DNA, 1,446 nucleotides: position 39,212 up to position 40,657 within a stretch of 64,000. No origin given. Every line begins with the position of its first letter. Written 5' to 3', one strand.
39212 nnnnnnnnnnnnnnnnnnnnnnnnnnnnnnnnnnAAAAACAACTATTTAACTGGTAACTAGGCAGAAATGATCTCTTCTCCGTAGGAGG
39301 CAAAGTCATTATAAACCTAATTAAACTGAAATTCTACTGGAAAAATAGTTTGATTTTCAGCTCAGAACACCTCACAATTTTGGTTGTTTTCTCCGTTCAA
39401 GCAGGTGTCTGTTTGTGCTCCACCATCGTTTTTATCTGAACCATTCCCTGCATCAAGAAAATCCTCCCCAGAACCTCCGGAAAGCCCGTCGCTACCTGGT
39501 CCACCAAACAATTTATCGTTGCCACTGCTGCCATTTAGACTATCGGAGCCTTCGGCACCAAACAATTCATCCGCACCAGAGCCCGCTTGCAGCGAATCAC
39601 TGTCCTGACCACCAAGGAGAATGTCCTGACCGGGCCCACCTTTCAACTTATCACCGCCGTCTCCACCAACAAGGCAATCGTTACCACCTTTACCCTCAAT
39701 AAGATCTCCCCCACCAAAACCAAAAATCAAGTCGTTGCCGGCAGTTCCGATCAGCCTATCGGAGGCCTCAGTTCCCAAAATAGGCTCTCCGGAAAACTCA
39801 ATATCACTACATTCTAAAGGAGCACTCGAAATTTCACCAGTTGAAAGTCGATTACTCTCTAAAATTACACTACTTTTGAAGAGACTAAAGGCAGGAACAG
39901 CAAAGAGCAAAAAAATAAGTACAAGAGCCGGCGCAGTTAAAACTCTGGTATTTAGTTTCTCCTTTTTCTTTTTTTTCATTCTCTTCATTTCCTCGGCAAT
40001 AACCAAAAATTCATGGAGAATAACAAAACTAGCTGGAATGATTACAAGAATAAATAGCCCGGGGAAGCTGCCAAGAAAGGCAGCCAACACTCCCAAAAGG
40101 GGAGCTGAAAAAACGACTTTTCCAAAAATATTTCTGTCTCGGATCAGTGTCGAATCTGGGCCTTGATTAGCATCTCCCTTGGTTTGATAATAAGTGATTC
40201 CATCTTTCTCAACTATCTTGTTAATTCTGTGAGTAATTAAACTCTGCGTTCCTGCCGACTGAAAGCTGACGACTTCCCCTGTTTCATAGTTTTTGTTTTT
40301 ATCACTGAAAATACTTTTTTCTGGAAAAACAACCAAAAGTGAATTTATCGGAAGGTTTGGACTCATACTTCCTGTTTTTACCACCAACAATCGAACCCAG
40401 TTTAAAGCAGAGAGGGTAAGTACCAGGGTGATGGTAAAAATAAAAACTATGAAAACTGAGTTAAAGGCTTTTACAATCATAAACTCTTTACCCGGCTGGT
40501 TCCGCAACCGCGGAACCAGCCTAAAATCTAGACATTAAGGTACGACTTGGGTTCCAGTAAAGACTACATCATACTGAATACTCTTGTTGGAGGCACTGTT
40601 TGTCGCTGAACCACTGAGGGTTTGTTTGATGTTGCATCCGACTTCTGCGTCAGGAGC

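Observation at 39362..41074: SipW-type signal peptidase fused to an RTX calcium-binding beta-roll, next to a TasA/camelysin-like substrate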

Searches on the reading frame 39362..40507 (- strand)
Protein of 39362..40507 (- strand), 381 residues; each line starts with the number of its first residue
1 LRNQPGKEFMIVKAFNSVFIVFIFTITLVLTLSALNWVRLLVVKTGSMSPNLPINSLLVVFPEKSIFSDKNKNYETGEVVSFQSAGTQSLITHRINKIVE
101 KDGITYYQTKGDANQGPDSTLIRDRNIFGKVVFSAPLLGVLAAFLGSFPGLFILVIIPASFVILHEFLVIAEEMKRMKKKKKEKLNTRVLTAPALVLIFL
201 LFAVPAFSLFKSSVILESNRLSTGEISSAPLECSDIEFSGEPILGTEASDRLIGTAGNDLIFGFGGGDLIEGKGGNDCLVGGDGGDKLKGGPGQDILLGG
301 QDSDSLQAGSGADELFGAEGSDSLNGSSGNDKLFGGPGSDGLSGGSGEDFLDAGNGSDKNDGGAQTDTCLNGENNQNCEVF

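Call 3: search_protein_families(library=pfam, proteins=[window:39362-40507:-], max_evalue=0.1)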
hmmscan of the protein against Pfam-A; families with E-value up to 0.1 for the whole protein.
window:39362-40507:- (381 aa): 2 families
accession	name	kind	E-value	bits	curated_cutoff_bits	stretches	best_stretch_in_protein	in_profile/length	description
PF00353.25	HemolysinCabind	-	2.9e-20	72.3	23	4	308-341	2-35/36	RTX calcium-binding nonapeptide repeat (4 copies)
PF10502.14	Peptidase_S26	-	0.0046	17.4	22.9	1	19-86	4-67/168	Signal peptidase, peptidase S26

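Call 4: search_protein_families(library=ncbifam, proteins=[window:39362-40507:-], max_evalue=0.1)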
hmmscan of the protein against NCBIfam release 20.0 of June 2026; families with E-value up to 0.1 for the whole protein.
window:39362-40507:- (381 aa): 10 families
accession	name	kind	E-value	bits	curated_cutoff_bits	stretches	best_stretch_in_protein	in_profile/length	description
NF046067.1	SigPepSipWBacil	equivalog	6.3e-24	84.6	190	1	39-186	39-181/189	signal peptidase I SipW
NF033943.0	RTX_toxin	subfamily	8.8e-21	73.8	1000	1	229-369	658-799/930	RTX family hemolysin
TIGR02228.1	sigpep_I_arch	equivalog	2.9e-20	72.7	51.85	1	17-167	9-155/158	signal peptidase I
NF046115.1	Ca_rpt_SMc04171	equivalog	9.8e-18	64.6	625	2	242-314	416-488/574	SMc04171 family calcium-binding repeat protein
NF033203.1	entero_EhxA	exception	3.6e-16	58.5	2000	1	233-374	695-836/997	enterohemolysin EhxA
NF035945.1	Zn_serralysin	subfamily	4.5e-11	42.6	500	2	252-306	322-376/462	serralysin family metalloprotease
NF053766.1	ZapA_metallo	exception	2e-07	30.4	940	3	273-323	336-386/483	ZapA family metalloprotease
NF050046.1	PueAB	exception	0.0017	16.9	670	2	243-289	372-418/616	polyurethane esterase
TIGR02227.1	sigpep_I_bact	equivalog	0.002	18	47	1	20-91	2-70/162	signal peptidase I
NF042931.1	SAG1386_EF1546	equivalog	0.056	13.5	80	1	172-212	13-52/158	SAG1386/EF1546 family surface-associated protein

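Call 7: find_homologous_proteins(query=window:39362-40480:-, max_evalue=0.001)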
Query window:39362-40480:- (372 aa): 805 proteins with E <= 0.001 among 8000 candidates; the best 120 are listed.
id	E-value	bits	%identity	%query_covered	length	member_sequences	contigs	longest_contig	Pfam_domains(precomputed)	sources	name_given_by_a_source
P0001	7.0e-238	807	100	100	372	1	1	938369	PF00353.26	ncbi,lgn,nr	ncbi:MAG: signal peptidase I [bacterium]|nr:signal peptidase I [bacterium]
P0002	3.4e-107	377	51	99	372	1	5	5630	PF00353.26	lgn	-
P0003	4.0e-78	281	40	99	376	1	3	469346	PF00353.26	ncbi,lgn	ncbi:MAG: signal peptidase I [Candidatus Woykebacteria bacterium]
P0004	1.2e-58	217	57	41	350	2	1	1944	PF00353.26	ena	-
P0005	1.2e-56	210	54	43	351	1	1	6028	PF00353.26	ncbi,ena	-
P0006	1.2e-55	207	54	43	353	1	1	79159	PF00353.26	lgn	-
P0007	1.6e-53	200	32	99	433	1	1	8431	PF00353.26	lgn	-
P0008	1.1e-51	194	43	58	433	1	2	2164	PF00932.26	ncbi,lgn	-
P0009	2.5e-50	190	51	35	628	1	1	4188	PF13448.12,PF00353.26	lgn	-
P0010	1.2e-49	187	46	41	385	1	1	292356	PF00353.26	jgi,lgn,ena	-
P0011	1.3e-46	177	57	42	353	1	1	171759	PF00353.26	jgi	jgi:Ca2+-binding RTX toxin-like protein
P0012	2.0e-46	177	51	43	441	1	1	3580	PF00353.26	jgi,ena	-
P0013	6.0e-46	175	51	44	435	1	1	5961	PF10502.15,PF00353.26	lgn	-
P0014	1.2e-45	174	45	41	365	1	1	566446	PF00353.26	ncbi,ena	-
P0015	9.3e-44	168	48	41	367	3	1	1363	PF00353.26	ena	-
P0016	1.1e-43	168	51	41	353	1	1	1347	PF00353.26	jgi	-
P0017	3.9e-43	166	62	41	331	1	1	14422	PF00353.26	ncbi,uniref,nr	ncbi:MAG: hypothetical protein A2Y57_00650 [Candidatus Woykebacteria bacterium RBG_13_40_7b]|uniref:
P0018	2.9e-42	163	29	57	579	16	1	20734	PF00353.26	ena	-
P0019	5.5e-42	162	43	31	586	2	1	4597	PF13448.12,PF00353.26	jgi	-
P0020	1.4e-41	161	55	40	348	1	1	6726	PF00353.26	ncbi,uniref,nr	ncbi:MAG: hypothetical protein A2Z11_00300 [Candidatus Woykebacteria bacterium RBG_16_43_9]|uniref:C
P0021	9.5e-41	158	54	40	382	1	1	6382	PF00353.26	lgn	-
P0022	2.7e-40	157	51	40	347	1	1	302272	PF00353.26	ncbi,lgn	ncbi:MAG: hypothetical protein WD187_04255 [Candidatus Woykebacteria bacterium]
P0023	4.1e-40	156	48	35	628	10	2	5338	PF13448.12,PF00353.26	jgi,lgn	-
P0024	1.3e-39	154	50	41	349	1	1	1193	PF00353.26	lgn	-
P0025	7.3e-39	152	44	32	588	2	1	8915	PF13448.12,PF00353.26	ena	-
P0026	1.9e-38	151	56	40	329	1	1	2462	PF00353.26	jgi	jgi:Ca2+-binding RTX toxin-like protein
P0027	2.0e-38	150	44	34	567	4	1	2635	PF08548.18,PF00353.26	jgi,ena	jgi:Ca2+-binding RTX toxin-like protein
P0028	2.2e-38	150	52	27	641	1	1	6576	PF00353.26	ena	-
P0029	8.7e-38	148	47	41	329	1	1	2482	PF00353.26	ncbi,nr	ncbi:hypothetical protein IH981_04185 [Patescibacteria group bacterium]|nr:hypothetical protein [Pat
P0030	1.4e-36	144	33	60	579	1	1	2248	PF00353.26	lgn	-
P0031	2.1e-36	144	29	57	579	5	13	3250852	PF00353.26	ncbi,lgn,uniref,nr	ncbi:calcium-binding protein [Loktanella salsilacus]|uniref:calcium-binding protein n=1 Tax=Loktanel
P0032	2.1e-36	144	53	41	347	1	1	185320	PF00353.26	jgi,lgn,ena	-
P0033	8.4e-36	142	50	44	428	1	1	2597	PF00353.26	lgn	-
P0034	1.3e-35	141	49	35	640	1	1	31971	PF14312.13,PF00353.26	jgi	jgi:Ca2+-binding RTX toxin-like protein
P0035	1.7e-35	141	41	43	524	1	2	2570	PF00353.26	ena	-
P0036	4.0e-35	140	46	41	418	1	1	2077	PF00353.26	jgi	jgi:Ca2+-binding RTX toxin-like protein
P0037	4.6e-35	139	45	35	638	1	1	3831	PF00353.26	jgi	jgi:Ca2+-binding RTX toxin-like protein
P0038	5.3e-35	139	34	28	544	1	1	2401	PF00353.26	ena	-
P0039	5.4e-35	139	45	34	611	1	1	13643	PF00353.26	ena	-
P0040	1.7e-34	138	50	44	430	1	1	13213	PF00353.26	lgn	-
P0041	4.0e-34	136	37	35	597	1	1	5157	PF00353.26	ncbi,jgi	jgi:Ca2+-binding RTX toxin-like protein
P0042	5.3e-34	136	39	35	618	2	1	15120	PF00353.26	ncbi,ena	-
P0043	5.9e-34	136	52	38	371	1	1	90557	PF00353.26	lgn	-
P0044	8.3e-34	135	54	42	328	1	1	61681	PF00353.26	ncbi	-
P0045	2.9e-33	133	51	41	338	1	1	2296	PF00353.26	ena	-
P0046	5.8e-33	132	46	52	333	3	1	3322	PF00353.26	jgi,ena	-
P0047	8.0e-33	132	40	54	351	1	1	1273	PF04862.19,PF00353.26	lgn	-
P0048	9.4e-33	132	46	33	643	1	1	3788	PF08548.18,PF00353.26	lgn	-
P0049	1.9e-32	131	39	38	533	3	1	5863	PF00353.26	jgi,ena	-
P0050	4.2e-32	130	56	39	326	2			PF00353.26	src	-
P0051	4.2e-32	130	52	28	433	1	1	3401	PF00353.26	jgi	-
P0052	5.8e-32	129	52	41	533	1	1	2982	PF00353.26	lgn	-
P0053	7.1e-32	129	53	41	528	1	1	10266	PF00353.26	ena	-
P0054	8.0e-32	129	41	33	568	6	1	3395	PF08548.18,PF00353.26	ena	-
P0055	9.2e-32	129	44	35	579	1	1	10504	PF00353.26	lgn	-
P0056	9.6e-32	128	48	27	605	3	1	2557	PF08548.18,PF00353.26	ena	-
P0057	1.4e-31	128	45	51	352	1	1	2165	PF00353.26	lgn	-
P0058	1.5e-31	128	43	37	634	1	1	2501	PF00353.26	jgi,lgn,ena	-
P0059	1.9e-31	127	37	29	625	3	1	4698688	PF08548.18,PF00353.26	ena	-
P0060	2.7e-31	127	55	41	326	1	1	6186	PF00353.26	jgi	jgi:Ca2+-binding RTX toxin-like protein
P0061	4.8e-31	126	44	37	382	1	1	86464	PF00353.26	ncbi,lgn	-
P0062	9.2e-31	125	52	38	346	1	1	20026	PF04862.19,PF00353.26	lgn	-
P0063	1.3e-30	125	33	60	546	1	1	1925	PF14312.13,PF21506.4,PF00353.26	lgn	-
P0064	1.8e-30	124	41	43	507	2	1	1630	PF00353.26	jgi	jgi:Ca2+-binding RTX toxin-like protein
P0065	2.3e-30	124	54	38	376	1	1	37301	PF00353.26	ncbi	-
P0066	3.7e-30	123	38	47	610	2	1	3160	PF13448.12,PF00353.26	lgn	-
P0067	5.5e-30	123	48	34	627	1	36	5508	PF00353.26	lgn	-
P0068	1.5e-29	121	48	31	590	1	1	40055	PF00353.26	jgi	-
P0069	2.0e-29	121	50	32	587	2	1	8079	PF00353.26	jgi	jgi:Ca2+-binding RTX toxin-like protein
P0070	2.6e-29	120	46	37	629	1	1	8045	PF00353.26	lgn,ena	-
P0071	2.7e-29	120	45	31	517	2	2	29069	PF04151.22,PF00353.26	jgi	jgi:Ca2+-binding RTX toxin-like protein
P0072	3.5e-29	120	49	38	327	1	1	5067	PF00353.26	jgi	-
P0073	4.0e-29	120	49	38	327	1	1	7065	PF00353.26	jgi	-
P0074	4.0e-29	120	49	38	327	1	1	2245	PF00353.26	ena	-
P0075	5.1e-29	119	49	38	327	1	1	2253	PF00353.26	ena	-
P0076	5.2e-29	119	49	38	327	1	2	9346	PF00353.26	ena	-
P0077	5.2e-29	119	49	38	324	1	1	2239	PF00353.26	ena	-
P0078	5.8e-29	119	49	38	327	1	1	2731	PF00353.26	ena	-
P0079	5.8e-29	119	49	38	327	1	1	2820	PF00353.26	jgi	-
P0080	5.8e-29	119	49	38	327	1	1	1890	PF00353.26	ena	-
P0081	7.5e-29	119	40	34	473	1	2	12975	PF00353.26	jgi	jgi:Ca2+-binding RTX toxin-like protein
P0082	8.8e-29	119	39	36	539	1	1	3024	PF00353.26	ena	-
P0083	9.1e-29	119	30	36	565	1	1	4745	PF00353.26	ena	-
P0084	1.1e-28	118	47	35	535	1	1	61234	PF00353.26,PF16841.12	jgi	jgi:hypothetical protein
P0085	1.1e-28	118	49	38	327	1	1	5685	PF00353.26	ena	-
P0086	1.1e-28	118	35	44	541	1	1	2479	PF00353.26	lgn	-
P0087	1.1e-28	118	46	34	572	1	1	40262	PF00353.26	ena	-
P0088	1.2e-28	118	40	41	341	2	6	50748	PF00353.26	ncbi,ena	-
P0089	1.2e-28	118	38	32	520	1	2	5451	PF00353.26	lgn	-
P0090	1.5e-28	118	48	34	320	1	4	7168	PF00353.26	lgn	-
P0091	1.6e-28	118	48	32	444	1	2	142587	PF00353.26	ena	-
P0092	2.3e-28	117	40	33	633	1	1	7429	PF00353.26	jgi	jgi:Ca2+-binding RTX toxin-like protein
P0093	2.5e-28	117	44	45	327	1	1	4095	PF00353.26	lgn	-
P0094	2.8e-28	117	40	37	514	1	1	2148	PF08548.18,PF00353.26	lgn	-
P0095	2.9e-28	117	39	38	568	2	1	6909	PF00353.26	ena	-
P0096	3.2e-28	117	51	41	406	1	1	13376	PF00353.26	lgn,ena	-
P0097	4.0e-28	117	40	38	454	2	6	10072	PF00353.26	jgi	-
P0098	7.2e-28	116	40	45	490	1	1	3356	PF17963.8,PF17892.8,PF17803.8,PF00353.26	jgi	jgi:Ca2+-binding RTX toxin-like protein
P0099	1.4e-27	115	47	34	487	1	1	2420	PF00353.26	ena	-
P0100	1.4e-27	115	44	34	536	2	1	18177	PF00353.26,PF00089.33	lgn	-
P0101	1.7e-27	114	43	44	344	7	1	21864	PF00353.26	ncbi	-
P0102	2.0e-27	114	43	36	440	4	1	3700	PF00353.26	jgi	-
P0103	3.4e-27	113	40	28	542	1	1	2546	PF00353.26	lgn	-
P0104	6.6e-27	113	42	37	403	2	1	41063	PF00188.33,PF00353.26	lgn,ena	-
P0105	8.1e-27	112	41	47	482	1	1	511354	PF00353.26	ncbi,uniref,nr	ncbi:calcium-binding protein [Pseudophaeobacter flagellatus]|uniref:calcium-binding protein n=1 Tax=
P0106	8.7e-27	112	49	38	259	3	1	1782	PF00353.26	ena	-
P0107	1.6e-26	111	49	31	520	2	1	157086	PF00353.26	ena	-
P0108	1.9e-26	111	39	33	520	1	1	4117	PF00353.26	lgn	-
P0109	3.1e-26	110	48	33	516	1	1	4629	PF00413.31,PF00353.26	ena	-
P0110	5.2e-26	110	39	32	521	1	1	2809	PF00353.26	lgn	-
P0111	8.0e-26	109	44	30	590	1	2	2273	PF00353.26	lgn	-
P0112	9.6e-26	109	46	34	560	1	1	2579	PF00353.26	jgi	jgi:Ca2+-binding RTX toxin-like protein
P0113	1.6e-25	108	45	32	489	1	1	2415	PF00353.26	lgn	-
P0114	1.6e-25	108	41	40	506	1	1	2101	PF06594.18,PF00353.26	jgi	jgi:Ca2+-binding RTX toxin-like protein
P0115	2.6e-25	107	47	40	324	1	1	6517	PF00353.26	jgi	-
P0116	4.6e-25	106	51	24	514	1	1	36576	PF00353.26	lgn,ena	-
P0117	4.7e-25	106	44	31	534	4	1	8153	PF00353.26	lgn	-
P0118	5.9e-25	106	32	61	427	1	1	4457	PF00353.26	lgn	-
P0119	9.0e-25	106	37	51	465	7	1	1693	PF17963.8,PF17892.8,PF00353.26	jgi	jgi:Ca2+-binding RTX toxin-like protein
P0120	9.3e-25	105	39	36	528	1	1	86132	PF00353.26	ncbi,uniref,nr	ncbi:hypothetical protein H6G97_15170 [Nostoc flagelliforme FACHB-838]|uniref:Calcium-binding protei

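Call 10: find_encoding_contigs(protein=P0003, flank=8000, max_places=3)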
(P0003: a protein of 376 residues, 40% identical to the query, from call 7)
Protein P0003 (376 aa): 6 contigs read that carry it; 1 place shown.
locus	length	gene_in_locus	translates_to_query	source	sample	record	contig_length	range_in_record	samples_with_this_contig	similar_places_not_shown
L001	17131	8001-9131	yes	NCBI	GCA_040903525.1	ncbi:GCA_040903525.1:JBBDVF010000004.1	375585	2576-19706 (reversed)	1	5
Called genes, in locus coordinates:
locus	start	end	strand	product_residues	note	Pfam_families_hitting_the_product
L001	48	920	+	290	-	PF01435:Peptidase_M48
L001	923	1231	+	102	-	PF02686:GatC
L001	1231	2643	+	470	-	PF01425:Amidase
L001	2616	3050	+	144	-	-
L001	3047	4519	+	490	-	PF02934:GatB_N, PF02637:GatB_Yqey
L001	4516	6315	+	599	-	PF01612:DNA_pol_A_exo1, PF18136:DNApol_Exo (weak), PF00476:DNA_pol_A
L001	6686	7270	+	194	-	-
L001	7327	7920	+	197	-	PF12389:Peptidase_M73 (weak)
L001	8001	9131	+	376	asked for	PF00353:HemolysinCabind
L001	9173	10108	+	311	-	PF00188:CAP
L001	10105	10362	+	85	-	-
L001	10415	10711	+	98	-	PF01245:Ribosomal_L19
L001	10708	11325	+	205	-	PF01351:RNase_HII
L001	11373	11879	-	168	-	-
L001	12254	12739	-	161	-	PF00383:dCMP_cyt_deam_1, PF14437:MafB19-deam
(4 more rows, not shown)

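Call 11: find_encoding_contigs(protein=P0002, flank=8000, max_places=3)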
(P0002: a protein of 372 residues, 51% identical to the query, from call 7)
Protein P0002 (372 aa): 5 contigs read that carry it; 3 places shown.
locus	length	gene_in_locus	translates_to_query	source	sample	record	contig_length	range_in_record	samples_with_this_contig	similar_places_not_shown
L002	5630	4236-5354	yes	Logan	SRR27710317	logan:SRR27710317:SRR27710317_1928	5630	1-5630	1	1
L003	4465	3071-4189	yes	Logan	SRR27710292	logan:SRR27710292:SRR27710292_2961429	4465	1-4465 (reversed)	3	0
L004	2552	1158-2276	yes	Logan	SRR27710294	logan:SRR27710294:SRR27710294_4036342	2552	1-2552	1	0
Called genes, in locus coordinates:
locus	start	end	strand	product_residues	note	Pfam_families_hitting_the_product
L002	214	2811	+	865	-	PF13641:Glyco_tranf_2_3, PF13506:Glyco_transf_21 (weak), PF13632:Glyco_trans_2_3, PF02156:Glyco_hydro_26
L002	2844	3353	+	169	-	-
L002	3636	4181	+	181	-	-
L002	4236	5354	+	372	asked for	PF00353:HemolysinCabind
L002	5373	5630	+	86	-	?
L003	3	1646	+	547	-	?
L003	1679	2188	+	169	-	-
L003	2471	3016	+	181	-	-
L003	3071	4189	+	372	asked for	PF00353:HemolysinCabind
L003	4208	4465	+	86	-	?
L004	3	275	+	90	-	?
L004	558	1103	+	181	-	-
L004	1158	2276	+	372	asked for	PF00353:HemolysinCabind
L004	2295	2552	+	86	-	?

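Call 12: find_encoding_contigs(protein=P0007, flank=8000, max_places=3)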
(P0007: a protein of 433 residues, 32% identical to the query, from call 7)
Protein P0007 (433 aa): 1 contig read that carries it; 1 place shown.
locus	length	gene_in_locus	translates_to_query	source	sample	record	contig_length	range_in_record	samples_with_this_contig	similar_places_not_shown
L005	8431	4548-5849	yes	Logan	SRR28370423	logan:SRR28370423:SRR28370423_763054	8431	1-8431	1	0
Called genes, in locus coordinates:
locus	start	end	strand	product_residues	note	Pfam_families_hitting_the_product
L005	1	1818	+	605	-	?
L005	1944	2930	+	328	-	-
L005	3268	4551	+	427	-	-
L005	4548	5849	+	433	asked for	PF00353:HemolysinCabind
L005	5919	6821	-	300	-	PF01636:APH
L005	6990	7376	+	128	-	PF04024:PspC, PF18917:LiaI-LiaF-like_TM1, PF22570:LiaF-TM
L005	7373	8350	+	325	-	PF18917:LiaI-LiaF-like_TM1, PF22570:LiaF-TM, PF09922:LiaF-like_C (faint)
